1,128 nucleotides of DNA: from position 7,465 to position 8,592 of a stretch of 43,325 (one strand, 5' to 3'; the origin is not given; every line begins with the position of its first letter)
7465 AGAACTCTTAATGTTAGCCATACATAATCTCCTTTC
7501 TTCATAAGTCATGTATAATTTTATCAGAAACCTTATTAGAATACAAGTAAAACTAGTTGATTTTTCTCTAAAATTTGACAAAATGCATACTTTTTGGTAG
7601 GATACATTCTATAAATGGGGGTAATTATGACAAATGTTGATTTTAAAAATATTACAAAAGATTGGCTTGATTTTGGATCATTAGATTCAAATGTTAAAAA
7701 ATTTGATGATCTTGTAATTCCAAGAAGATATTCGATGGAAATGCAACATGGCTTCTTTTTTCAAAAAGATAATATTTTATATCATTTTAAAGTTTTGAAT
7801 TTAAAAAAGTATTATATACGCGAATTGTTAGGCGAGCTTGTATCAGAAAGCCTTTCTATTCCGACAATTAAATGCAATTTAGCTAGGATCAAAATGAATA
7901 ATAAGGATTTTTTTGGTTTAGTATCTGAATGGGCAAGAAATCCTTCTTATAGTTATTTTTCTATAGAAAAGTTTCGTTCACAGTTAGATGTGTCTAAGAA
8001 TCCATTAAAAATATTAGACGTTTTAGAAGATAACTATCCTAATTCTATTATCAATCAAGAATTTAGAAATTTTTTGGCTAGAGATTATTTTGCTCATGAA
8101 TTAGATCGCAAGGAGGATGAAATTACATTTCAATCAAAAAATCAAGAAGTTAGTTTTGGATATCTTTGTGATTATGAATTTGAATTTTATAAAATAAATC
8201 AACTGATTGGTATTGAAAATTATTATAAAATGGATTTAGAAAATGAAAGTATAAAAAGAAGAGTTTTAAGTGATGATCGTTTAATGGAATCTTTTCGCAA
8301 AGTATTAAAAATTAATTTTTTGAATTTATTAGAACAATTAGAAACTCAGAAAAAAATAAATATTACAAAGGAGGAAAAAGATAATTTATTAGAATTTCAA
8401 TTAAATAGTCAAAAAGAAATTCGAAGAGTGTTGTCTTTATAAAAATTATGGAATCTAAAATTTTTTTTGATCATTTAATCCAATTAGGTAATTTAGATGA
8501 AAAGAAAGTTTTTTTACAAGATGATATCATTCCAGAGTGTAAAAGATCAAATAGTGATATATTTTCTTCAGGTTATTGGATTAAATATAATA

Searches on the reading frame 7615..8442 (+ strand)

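Call 20: search_protein_families(library=pfam, proteins=[window:7615-8442:+], max_evalue=0.001)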
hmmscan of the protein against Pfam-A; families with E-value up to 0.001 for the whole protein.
window:7615-8442:+ (275 aa): 0 families

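Call 44: search_protein_families(library=ncbifam, proteins=[window:7615-8442:+], max_evalue=0.01)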
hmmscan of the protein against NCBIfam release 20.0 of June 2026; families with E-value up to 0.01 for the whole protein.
window:7615-8442:+ (275 aa): 0 families

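Call 79: search_protein_families(library=pfam, proteins=[window:7615-8442:+], max_evalue=5)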
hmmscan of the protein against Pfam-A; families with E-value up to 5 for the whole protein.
window:7615-8442:+ (275 aa): 2 families
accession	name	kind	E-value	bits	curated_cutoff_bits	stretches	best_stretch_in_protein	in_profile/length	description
PF03050.20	DDE_Tnp_IS66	-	0.022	14.6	23.1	1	193-267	178-252/284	Transposase IS66 family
PF22390.1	LntA_helical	-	0.051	14.2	26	1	185-242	33-90/133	LntA, four-helical up-and-down bundle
